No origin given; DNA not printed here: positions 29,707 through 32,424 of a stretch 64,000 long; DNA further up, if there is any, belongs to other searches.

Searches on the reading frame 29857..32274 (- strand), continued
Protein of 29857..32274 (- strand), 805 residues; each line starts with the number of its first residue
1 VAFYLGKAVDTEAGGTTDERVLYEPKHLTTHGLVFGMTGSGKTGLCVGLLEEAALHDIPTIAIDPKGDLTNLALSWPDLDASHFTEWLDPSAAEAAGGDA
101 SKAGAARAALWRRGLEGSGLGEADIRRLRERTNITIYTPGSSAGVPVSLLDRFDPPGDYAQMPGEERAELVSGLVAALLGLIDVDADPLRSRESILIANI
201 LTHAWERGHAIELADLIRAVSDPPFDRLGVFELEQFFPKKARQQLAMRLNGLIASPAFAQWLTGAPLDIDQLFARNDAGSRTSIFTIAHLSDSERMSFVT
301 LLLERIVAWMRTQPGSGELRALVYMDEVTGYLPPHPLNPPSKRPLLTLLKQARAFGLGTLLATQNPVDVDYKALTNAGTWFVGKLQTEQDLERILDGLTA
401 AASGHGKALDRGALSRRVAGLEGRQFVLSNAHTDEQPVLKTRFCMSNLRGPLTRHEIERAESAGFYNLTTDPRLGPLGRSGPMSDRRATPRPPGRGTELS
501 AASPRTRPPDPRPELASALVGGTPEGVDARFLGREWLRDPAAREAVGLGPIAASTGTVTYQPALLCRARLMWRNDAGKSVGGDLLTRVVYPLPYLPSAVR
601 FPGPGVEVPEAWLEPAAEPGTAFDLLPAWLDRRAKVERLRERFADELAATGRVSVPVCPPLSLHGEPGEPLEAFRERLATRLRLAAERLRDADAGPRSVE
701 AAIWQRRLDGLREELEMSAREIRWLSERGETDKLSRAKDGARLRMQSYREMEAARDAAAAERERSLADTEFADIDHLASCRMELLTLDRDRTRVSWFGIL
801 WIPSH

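Call 21: search_protein_families(library=pfam, alignment_id=A3, max_evalue=0.001)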
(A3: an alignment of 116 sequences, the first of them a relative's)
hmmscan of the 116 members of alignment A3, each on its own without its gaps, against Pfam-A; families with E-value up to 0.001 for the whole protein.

A. member 1, L002:5729-5989:- (86 aa): 0 families

B. families by the number of members that match (of 116 scanned): 211 families (the first 25 are shown)
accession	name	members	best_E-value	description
PF00515.34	TPR_1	4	3.7e-25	Tetratricopeptide repeat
PF13424.12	TPR_12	4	1.1e-23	Tetratricopeptide repeat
PF07719.23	TPR_2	4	6.8e-20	Tetratricopeptide repeat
PF13181.12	TPR_8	4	1.4e-18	Tetratricopeptide repeat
PF13428.12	TPR_14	4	2.5e-10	Tetratricopeptide repeat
PF13431.12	TPR_17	4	5.6e-06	Tetratricopeptide repeat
PF13091.12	PLDc_2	3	2.1e-49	PLD-like domain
PF02518.31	HATPase_c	3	3.5e-27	Histidine kinase-, DNA gyrase B-, and HSP90-like ATPase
PF13432.12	TPR_16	3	8.8e-17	Tetratricopeptide repeat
PF13649.12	Methyltransf_25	3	2.4e-12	Methyltransferase domain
PF13374.12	TPR_10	3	3e-10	Tetratricopeptide repeat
PF13176.12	TPR_7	3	3.5e-10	Tetratricopeptide repeat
PF07894.18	SACK1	3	5.4e-10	Scaffolding anchor of CK1 domain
PF14559.12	TPR_19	3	1.1e-09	Tetratricopeptide repeat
PF13174.12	TPR_6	3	5.1e-09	Tetratricopeptide repeat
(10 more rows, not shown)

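Call 23: search_solved_structures(query=A1, max_evalue=0.01, show_alignments=1)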
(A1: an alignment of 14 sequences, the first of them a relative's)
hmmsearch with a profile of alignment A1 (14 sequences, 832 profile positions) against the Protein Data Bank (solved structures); distinct sequences matched with E-value up to 0.01: 3.
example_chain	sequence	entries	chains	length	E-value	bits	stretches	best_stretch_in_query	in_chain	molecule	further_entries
8wiv_A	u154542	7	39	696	9.8e-07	30.7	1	275-403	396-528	Helicase HerA central domain-containing protein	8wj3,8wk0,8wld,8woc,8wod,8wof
6sz9_A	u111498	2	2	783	2e-05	26.4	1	21-75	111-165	IcmO (DotL)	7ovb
7aw7_D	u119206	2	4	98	0.0023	19.6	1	649-719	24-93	BZIP domain-containing protein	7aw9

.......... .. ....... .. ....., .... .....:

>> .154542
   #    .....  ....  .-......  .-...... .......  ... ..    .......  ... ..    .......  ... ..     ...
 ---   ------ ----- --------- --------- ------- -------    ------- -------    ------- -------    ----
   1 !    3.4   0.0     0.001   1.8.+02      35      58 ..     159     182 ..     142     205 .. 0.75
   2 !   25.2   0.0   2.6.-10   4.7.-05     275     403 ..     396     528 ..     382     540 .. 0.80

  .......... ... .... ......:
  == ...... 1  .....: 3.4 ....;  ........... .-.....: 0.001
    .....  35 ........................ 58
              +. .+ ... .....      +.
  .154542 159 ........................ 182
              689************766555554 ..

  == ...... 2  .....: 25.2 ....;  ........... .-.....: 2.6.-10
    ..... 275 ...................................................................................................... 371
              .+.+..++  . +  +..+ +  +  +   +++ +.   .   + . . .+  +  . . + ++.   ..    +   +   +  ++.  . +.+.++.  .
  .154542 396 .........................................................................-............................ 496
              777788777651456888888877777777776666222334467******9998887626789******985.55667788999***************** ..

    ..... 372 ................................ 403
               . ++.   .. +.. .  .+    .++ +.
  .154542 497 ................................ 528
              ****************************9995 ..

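Call 24: find_encoding_contigs(protein=P0007, flank=5000, max_places=2)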
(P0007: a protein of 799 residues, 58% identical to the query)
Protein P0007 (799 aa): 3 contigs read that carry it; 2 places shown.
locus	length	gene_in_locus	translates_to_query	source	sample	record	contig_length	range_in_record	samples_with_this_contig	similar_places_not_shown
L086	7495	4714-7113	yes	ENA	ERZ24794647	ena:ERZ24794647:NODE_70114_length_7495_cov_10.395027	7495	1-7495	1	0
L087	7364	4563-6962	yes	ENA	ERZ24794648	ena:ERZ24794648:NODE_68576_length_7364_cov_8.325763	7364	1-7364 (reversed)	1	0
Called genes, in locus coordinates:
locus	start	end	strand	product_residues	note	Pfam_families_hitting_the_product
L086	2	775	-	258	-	?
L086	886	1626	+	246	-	PF00702:Hydrolase (weak), PF12710:HAD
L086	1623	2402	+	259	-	PF00535:Glycos_transf_2, PF13641:Glyco_tranf_2_3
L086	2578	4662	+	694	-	PF03109:ABC1 (faint), PF00069:Pkinase, PF07714:PK_Tyr_Ser-Thr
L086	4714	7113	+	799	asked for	PF01935:DUF87 (weak)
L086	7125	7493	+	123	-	?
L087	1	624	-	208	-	?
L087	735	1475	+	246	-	PF00702:Hydrolase (weak), PF12710:HAD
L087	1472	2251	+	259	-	PF00535:Glycos_transf_2, PF13641:Glyco_tranf_2_3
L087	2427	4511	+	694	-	PF03109:ABC1 (faint), PF00069:Pkinase, PF07714:PK_Tyr_Ser-Thr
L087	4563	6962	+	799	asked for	PF01935:DUF87 (weak)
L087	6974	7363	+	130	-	?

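Call 25: find_encoding_contigs(protein=P0003, flank=5000, max_places=2)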
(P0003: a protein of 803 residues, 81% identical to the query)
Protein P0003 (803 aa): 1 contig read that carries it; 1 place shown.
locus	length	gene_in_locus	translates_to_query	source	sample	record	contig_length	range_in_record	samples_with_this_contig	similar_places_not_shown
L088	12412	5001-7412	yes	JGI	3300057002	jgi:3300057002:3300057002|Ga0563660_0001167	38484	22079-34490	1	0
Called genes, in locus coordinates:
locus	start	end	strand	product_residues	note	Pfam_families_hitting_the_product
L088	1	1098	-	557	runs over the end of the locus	PF00932:LTD, PF01436:NHL (faint)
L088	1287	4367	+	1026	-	-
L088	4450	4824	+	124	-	-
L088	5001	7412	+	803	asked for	PF01935:DUF87 (weak)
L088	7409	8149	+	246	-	PF00149:Metallophos, PF12850:Metallophos_2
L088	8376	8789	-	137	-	-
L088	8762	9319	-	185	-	-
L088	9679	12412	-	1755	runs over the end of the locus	PF00069:Pkinase, PF03109:ABC1 (weak), PF07714:PK_Tyr_Ser-Thr, PF14531:Kinase-like, PF13191:AAA_16, PF01590:GAF, PF13185:GAF_2, PF00211:Guanylate_cyc, +5 more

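Call 27: find_encoding_contigs(protein=P0010, flank=5000, max_places=2)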
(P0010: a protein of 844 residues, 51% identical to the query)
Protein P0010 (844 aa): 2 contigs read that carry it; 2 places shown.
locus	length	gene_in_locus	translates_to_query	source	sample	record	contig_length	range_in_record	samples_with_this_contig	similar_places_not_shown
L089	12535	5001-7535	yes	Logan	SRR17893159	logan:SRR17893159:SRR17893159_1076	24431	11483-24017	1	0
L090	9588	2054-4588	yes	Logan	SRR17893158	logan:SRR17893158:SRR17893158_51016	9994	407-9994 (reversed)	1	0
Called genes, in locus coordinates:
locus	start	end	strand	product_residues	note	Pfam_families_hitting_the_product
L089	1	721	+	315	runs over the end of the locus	PF13640:2OG-FeII_Oxy_3, PF13661:2OG-FeII_Oxy_4 (weak)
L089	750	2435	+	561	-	PF02543:Carbam_trans_N, PF16861:Carbam_trans_C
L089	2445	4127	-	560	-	PF00158:Sigma54_activat, PF14532:Sigma54_activ_2, PF07724:AAA_2 (weak), PF07728:AAA_5, PF25601:AAA_lid_14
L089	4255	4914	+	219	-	-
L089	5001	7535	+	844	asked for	PF01935:DUF87 (weak)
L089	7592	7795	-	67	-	PF07311:Dodecin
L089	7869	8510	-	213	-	PF07947:YhhN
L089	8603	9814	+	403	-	PF01053:Cys_Met_Meta_PP, PF00155:Aminotran_1_2, PF01212:Beta_elim_lyase (weak), PF00266:Aminotran_5 (weak)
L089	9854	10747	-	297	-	PF00376:MerR (weak), PF12728:HTH_17 (weak), PF02607:B12-binding_2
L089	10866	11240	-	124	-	PF01258:zf-dskA_traR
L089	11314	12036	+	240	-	PF00849:PseudoU_synth_2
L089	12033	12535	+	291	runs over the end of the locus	PF00583:Acetyltransf_1 (weak), PF13508:Acetyltransf_7 (weak)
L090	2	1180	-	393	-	?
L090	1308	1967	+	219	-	-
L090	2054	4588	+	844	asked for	PF01935:DUF87 (weak)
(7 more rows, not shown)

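Call 28: find_encoding_contigs(protein=P0009, flank=5000, max_places=2)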
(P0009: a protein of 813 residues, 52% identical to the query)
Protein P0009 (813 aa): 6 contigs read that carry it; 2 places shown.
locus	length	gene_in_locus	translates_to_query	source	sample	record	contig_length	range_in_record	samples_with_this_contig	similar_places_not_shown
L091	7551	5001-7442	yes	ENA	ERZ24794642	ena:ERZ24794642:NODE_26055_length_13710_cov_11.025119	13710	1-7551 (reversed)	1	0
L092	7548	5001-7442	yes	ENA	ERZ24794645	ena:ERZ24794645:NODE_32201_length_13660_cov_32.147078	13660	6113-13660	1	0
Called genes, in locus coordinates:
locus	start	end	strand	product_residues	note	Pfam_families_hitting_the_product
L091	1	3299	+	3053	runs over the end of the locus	PF17936:Big_6 (weak), PF25390:WD40_RLD, PF00415:RCC1, PF13540:RCC1_2, PF13540:RCC1_2, PF25390:WD40_RLD, PF00415:RCC1, PF13540:RCC1_2, +5 more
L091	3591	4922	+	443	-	PF18943:DUF5690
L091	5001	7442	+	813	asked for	PF05872:HerA_C (weak)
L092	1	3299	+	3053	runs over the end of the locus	PF17936:Big_6 (weak), PF25390:WD40_RLD, PF00415:RCC1, PF13540:RCC1_2, PF13540:RCC1_2, PF25390:WD40_RLD, PF00415:RCC1, PF13540:RCC1_2, +5 more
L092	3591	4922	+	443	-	PF18943:DUF5690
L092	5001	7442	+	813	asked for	PF05872:HerA_C (weak)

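Call 60: predict_structure(alignment_id=A7)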
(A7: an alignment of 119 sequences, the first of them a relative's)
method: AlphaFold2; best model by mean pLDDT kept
length: 805 residues; sequences in the alignment: 119
mean_pLDDT: 90.6   pTM: 0.66
mean pLDDT of the five models: 90.6, 90.6, 89.8, 89.7, 89.2
residues with pLDDT >= 90: 637; 70-90: 123; 50-70: 8; < 50: 37
segments of 3 or more residues with pLDDT < 50: 483-486, 488-520
pLDDT, mean of each block of 10 residues (from residue 1): 96 95 96 95 97 98 97 96 95 93 97 97 97 96 92 89 92 93 92 98 94 95 96 97 97 88 91 94 97 93 95 94 96 90 95 97 94 94 95 94 90 95 97 95 96 97 95 83 45 36 34 38 84 93 90 81 96 91 94 88 89 93 88 90 94 94 90 96 91 85 93 94 92 91 94 92 89 94 95 96 91
secondary structure, 60 per line:
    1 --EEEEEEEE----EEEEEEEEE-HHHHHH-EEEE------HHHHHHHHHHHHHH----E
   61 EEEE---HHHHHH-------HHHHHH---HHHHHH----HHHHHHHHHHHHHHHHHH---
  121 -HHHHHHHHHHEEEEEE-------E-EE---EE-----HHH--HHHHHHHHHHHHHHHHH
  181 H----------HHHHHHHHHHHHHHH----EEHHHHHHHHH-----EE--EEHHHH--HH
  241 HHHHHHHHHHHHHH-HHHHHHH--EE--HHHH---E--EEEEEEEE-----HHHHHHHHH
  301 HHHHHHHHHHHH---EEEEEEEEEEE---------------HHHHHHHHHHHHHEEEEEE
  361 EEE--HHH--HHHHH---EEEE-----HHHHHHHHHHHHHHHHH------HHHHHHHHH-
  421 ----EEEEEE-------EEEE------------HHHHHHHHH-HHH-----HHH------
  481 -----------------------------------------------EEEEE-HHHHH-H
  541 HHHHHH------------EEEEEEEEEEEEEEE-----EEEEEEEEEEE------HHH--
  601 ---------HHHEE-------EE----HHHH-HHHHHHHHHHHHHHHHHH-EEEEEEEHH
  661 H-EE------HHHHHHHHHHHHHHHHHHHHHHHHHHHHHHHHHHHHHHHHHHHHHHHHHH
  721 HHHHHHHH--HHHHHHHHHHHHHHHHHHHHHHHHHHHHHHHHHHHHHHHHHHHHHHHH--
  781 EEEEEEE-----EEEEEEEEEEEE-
elements in order (helices of 4 or more, strands of 3 or more residues): E3-10 E15-23 H25-30 E32-35 H42-55 E60-64 H68-73 H81-86 H90-95 H100-117 H122-131 E132-137 H164-181 H192-206 H213-221 H233-236 H239-254 H256-262 H269-272 E279-286 H292-312 E316-326 H342-354 E355-363 H371-375 E379-382 H388-404 H411-419 E425-430 E438-441 H454-462 E528-532 H534-538 H540-546 E559-573 E579-589 H628-631 H633-650 E652-658 H671-728 H731-778 E781-787 E793-804

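Call 63: fold_search(model_id=the predicted structure, library=pdb)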
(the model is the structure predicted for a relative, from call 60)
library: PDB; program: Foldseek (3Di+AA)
matches with E <= 10: 627; with E <= 0.001: 135
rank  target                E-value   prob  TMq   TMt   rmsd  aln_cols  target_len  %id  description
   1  9x1m_A                2.8e-14  1.00  0.35  0.47   8.5       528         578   16  The cryo-EM structure of HerA-NurA complex with AMPPNP and dsDNA from Thermococcus kodakarensis (released 2026-02-04)
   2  4d2i_A                1.5e-12  1.00  0.33  0.55   7.4       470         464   13  Crystal structure of the HerA hexameric DNA translocase from Sulfolobus solfataricus bound to AMP-PNP (released 2014-12-03)
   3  8wod_D                1.6e-12  1.00  0.32  0.50   7.5       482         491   14  Cryo-EM structure of SIR2/HerA complex (released 2024-09-11)
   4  8wiv_M                2.0e-12  1.00  0.34  0.42  18.6       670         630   13  Cryo-EM structure of a bacterial protein (released 2024-09-11)
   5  8wld_D                3.4e-12  1.00  0.30  0.36  20.5       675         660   12  Cryo-EM structure of SIR2/HerA antiphage complex (released 2024-09-11)
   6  8wiv_O                3.8e-12  1.00  0.31  0.37  19.2       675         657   14  Cryo-EM structure of a bacterial protein (released 2024-09-11)
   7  8wld_L                4.2e-12  1.00  0.30  0.35  20.4       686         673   13  Cryo-EM structure of SIR2/HerA antiphage complex (released 2024-09-11)
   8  4d2i_B                5.8e-12  1.00  0.32  0.54   6.6       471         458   13  Crystal structure of the HerA hexameric DNA translocase from Sulfolobus solfataricus bound to AMP-PNP (released 2014-12-03)
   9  8woc_D                9.9e-12  1.00  0.30  0.42  11.9       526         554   14  Cryo-EM structure of SIR2/HerA complex (released 2024-09-11)
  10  9x1l_A                1.0e-11  1.00  0.29  0.40  10.3       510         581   15  The cryo-EM structure of HerA-NurA complex with AMPPNP from Thermococcus kodakarensis (released 2026-02-04)
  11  8wld_A                1.1e-11  1.00  0.32  0.51   7.5       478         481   15  Cryo-EM structure of SIR2/HerA antiphage complex (released 2024-09-11)
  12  8wof_D                1.5e-11  1.00  0.30  0.43  11.7       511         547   14  Cryo-EM structure of SIR2/HerA complex (released 2024-09-11)
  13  8wiv_D                7.7e-11  1.00  0.32  0.41   7.6       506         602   14  Cryo-EM structure of a bacterial protein (released 2024-09-11)
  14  8wof_B                8.1e-11  1.00  0.28  0.41  20.8       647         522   12  Cryo-EM structure of SIR2/HerA complex (released 2024-09-11)
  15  8wld_N                8.6e-11  1.00  0.30  0.39  11.2       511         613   15  Cryo-EM structure of SIR2/HerA antiphage complex (released 2024-09-11)
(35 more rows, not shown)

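Call 67: search_dna_similar(query=window:29857-32274:-, collection=plasmids, mode=protein, max_rows=12)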
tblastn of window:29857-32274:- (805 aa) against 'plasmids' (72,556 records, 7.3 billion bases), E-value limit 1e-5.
Records with a match: 3; places in all: 3; records where one place covers at least 80% of the query: 0.
Best place of each record, by identity: <60% 3.
By first word of the organism name: Methylobacterium 1; Nonomuraea 1; Tsukamurella 1.
By predicted mobility (MOB-suite, as given by PLSDB): non-mobilizable 2; mobilizable 1.
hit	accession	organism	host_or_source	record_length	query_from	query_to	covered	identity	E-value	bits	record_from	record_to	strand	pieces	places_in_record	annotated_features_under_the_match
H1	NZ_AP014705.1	Methylobacterium aquaticum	-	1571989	28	447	52%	27.6%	3e-13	82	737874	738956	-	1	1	none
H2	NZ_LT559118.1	Nonomuraea gerenzanensis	-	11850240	28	386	45%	28.7%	3e-12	78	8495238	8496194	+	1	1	none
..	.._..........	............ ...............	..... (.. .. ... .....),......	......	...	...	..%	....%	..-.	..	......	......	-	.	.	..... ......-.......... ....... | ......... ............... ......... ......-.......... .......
